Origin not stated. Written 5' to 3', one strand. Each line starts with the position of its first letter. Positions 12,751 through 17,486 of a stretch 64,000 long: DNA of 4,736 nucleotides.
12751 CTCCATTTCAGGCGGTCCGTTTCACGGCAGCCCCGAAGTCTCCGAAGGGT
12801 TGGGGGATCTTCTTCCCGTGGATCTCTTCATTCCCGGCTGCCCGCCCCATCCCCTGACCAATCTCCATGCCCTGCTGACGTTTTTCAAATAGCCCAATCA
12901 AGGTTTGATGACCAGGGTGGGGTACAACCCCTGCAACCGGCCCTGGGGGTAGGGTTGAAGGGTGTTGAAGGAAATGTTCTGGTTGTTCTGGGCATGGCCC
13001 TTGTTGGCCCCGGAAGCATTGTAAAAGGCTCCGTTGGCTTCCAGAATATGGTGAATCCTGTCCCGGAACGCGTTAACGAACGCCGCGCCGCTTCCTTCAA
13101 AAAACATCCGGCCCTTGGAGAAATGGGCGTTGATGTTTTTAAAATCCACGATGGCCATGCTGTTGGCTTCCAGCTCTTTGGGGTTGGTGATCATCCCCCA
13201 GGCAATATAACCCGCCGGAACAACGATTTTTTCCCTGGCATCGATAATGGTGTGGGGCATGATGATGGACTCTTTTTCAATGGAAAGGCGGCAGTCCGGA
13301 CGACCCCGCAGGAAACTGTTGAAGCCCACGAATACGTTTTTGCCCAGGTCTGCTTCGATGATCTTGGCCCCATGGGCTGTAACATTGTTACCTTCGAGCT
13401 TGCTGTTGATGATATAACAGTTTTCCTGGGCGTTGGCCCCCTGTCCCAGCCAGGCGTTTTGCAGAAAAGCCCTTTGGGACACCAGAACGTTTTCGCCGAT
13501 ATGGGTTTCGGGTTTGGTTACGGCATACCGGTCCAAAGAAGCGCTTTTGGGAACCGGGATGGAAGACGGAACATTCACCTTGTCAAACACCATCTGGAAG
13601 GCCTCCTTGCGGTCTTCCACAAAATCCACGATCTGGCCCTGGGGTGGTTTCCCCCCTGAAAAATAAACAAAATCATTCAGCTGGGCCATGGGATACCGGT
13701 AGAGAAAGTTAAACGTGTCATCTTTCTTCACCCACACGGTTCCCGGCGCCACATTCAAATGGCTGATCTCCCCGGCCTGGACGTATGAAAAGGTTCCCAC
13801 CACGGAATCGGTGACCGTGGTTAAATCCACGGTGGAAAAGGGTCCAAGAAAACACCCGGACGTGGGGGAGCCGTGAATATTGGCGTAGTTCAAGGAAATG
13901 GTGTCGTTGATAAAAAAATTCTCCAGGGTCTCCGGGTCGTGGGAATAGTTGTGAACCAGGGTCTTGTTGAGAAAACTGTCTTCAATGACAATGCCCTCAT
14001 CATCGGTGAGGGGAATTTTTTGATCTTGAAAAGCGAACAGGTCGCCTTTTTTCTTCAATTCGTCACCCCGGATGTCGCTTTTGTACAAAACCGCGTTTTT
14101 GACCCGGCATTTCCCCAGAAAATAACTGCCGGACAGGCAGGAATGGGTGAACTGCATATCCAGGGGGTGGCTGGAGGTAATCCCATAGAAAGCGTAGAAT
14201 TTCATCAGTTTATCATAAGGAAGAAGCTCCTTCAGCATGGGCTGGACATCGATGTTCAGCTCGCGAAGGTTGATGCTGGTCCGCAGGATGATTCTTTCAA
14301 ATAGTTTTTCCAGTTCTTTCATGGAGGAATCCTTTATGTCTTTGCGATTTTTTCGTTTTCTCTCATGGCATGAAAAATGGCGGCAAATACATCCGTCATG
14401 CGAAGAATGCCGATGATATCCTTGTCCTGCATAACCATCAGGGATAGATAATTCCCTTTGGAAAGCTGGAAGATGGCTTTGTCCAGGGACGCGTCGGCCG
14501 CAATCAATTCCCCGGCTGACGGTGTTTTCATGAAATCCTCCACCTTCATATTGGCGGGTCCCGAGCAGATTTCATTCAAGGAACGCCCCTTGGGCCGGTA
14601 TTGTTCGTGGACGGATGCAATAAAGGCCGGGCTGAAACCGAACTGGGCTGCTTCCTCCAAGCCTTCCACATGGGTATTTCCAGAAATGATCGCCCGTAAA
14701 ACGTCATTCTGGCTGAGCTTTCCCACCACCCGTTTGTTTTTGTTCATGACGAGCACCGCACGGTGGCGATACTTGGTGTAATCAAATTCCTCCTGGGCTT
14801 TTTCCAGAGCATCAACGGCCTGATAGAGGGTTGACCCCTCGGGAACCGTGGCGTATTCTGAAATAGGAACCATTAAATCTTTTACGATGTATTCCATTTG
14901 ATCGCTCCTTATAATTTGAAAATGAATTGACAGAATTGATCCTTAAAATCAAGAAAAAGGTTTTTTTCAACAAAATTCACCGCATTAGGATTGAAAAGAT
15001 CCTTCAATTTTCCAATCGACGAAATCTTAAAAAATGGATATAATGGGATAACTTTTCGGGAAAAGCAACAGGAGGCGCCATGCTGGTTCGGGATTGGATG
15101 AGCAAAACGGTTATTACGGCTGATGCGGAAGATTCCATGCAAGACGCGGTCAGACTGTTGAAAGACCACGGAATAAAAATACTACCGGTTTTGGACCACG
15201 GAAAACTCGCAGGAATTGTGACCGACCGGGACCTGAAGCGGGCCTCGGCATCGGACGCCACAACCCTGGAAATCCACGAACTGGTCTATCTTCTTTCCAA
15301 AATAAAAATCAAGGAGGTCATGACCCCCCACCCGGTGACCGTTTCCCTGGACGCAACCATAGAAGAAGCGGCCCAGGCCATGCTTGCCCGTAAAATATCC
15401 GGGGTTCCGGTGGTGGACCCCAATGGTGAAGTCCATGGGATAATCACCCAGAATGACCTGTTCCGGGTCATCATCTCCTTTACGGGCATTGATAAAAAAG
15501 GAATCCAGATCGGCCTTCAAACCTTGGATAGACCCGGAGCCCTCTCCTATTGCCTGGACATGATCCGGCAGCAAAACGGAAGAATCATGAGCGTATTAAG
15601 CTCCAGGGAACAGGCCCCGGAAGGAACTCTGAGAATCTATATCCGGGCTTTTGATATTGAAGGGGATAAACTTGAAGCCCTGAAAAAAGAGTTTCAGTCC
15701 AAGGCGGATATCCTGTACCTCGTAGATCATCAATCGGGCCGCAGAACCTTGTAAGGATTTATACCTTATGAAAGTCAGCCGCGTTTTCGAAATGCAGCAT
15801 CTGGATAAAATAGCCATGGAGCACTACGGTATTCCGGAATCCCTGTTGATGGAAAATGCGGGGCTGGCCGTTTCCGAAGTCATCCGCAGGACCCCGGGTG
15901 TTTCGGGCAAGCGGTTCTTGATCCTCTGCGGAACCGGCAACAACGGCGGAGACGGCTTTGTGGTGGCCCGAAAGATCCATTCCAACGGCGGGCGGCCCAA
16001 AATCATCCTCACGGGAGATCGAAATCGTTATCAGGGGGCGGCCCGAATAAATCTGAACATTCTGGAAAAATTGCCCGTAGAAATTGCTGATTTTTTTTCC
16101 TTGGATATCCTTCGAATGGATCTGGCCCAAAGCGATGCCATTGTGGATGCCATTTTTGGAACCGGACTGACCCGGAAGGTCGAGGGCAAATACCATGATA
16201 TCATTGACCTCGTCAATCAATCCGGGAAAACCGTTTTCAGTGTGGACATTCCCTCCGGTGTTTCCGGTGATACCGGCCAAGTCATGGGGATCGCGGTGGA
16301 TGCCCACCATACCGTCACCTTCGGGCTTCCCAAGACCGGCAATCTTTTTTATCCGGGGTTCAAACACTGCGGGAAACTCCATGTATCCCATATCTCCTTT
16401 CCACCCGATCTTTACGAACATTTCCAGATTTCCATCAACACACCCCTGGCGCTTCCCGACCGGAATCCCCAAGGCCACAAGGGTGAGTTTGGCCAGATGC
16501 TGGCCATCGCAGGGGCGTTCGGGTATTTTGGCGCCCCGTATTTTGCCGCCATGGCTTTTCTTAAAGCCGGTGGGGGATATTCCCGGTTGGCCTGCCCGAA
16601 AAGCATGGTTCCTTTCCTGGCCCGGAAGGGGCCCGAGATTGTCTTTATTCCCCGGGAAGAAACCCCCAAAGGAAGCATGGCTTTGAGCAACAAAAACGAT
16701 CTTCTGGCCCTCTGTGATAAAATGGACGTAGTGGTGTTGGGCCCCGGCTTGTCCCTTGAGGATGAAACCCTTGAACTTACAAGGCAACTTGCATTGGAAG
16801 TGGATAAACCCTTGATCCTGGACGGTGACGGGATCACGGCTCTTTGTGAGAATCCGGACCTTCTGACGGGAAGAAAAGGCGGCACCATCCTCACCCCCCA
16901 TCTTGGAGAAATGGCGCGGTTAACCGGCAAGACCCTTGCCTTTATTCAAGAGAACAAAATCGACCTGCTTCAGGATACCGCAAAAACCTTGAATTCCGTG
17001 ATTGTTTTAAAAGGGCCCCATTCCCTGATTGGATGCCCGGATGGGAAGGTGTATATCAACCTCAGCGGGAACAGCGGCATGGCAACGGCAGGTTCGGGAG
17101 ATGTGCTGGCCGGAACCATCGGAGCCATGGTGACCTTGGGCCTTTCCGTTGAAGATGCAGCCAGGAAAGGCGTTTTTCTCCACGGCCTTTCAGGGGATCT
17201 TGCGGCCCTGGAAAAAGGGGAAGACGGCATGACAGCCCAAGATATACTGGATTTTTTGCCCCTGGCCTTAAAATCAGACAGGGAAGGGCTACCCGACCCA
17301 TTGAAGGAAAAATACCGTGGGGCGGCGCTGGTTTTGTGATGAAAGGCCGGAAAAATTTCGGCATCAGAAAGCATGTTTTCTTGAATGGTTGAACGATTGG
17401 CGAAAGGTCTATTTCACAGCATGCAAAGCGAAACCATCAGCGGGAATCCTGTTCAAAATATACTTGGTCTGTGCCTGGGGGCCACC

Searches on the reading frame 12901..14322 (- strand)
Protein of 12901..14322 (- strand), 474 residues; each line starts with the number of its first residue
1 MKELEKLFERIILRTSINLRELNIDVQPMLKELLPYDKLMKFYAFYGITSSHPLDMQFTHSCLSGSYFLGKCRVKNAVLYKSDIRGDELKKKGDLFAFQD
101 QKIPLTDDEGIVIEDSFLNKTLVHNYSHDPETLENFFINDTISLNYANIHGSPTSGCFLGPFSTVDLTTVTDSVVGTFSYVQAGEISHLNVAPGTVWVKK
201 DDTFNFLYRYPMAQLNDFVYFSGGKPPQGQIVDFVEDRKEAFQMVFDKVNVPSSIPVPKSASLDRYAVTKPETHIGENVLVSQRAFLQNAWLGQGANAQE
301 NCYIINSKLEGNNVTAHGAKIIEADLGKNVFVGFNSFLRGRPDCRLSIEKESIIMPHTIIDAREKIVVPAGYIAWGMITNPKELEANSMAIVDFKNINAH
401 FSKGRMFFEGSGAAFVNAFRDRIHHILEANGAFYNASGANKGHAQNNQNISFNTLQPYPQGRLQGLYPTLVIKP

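Call 23: search_protein_families(library=pfam, proteins=[window:12901-14322:-], max_evalue=0.001)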
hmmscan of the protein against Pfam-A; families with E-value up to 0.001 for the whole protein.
window:12901-14322:- (474 aa): 2 families
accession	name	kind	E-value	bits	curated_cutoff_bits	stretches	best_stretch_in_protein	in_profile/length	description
PF18776.7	Hexapep_loop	-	6.6e-11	42.1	31.5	1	151-174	1-24/24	Hexapeptide repeat including loop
PF25084.1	LbH_EIF2B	-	9.8e-05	22.8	54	1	259-338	8-87/105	EIF2B subunit epsilon LbH domain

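Call 55: search_protein_families(library=ncbifam, proteins=[window:12901-14322:-], max_evalue=0.01)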
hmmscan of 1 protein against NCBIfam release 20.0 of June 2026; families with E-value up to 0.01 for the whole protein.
window:12901-14322:- (474 aa): 0 families

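Call 62: search_solved_structures(query=window:12901-14322:-, max_evalue=1, show_alignments=2)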
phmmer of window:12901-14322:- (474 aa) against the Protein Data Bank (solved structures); distinct sequences matched with E-value up to 1: 9.
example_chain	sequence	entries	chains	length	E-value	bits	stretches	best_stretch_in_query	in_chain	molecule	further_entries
3c8v_A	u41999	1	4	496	1.7e-150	505.3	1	1-474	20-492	Putative acetyltransferase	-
8gpm_A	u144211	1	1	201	0.074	15.3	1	280-377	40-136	Carbonic anhydrase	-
8gpp_A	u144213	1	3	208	0.081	15.1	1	280-377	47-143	Carbonic anhydrase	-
7s43_A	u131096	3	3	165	0.36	13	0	275-336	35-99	N-acetyltransferase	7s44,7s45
7s3u_A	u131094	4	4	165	0.41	12.8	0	275-335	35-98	N-acetyltransferase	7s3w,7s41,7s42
7ar9_z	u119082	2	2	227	0.51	12.5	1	284-376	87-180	CA3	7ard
9gva_AAA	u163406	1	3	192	0.63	12.2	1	275-390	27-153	Hexapeptide transferase family protein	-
3eh0_A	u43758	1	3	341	0.98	11.6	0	245-325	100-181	UDP-3-O-[3-hydroxymyristoyl] glucosamine N-acyltransferase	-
6p83_A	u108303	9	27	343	1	11.5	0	245-325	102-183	UDP-3-O-(3-hydroxymyristoyl)glucosamine N-acyltransferase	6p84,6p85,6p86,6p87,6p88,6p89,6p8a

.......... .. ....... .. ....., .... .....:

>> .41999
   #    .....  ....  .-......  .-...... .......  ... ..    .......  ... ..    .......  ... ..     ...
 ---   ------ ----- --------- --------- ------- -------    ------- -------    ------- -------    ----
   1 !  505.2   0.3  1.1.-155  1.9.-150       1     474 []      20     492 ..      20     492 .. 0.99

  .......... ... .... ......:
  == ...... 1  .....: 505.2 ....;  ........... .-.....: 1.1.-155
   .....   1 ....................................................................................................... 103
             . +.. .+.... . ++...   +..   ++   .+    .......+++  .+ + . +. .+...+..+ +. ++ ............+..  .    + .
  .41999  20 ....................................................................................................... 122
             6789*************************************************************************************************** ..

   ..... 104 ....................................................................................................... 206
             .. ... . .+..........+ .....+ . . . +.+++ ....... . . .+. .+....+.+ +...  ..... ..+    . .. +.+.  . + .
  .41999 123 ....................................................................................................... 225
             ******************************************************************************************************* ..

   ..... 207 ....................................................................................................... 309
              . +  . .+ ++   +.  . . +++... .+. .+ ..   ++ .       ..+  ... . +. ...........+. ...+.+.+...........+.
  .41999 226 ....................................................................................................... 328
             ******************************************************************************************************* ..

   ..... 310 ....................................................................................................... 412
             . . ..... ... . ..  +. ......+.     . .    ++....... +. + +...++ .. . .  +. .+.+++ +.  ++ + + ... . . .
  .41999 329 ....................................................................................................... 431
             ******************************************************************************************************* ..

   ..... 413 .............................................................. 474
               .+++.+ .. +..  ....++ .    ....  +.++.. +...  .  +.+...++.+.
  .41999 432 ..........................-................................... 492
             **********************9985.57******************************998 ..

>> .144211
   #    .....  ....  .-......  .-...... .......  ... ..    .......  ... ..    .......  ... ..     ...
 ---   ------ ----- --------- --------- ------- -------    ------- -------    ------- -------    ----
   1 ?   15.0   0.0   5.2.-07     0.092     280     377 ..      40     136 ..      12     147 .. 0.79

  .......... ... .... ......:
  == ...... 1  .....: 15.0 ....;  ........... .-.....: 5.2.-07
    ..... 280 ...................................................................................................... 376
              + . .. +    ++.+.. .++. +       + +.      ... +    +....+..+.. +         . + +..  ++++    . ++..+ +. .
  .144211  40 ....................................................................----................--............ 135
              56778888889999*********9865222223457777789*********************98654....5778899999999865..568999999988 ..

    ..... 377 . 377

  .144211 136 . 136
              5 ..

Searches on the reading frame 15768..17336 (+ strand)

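Call 23: search_protein_families(library=pfam, proteins=[window:15768-17336:+], max_evalue=0.001)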
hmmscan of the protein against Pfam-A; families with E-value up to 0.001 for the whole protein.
window:15768-17336:+ (523 aa): 3 families
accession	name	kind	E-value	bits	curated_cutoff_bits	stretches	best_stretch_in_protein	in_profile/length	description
PF01256.23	Carb_kinase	-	1.1e-50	172.8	27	1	245-498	2-241/242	NAD(P)H-hydrate dehydratase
PF03853.21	YjeF_N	-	3.3e-48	164.3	24.9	1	27-191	4-169/169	YjeF-related protein N-terminus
PF16819.11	DUF5074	-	0.00079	19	27.2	0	341-435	104-202/353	Domain of unknown function (DUF5074)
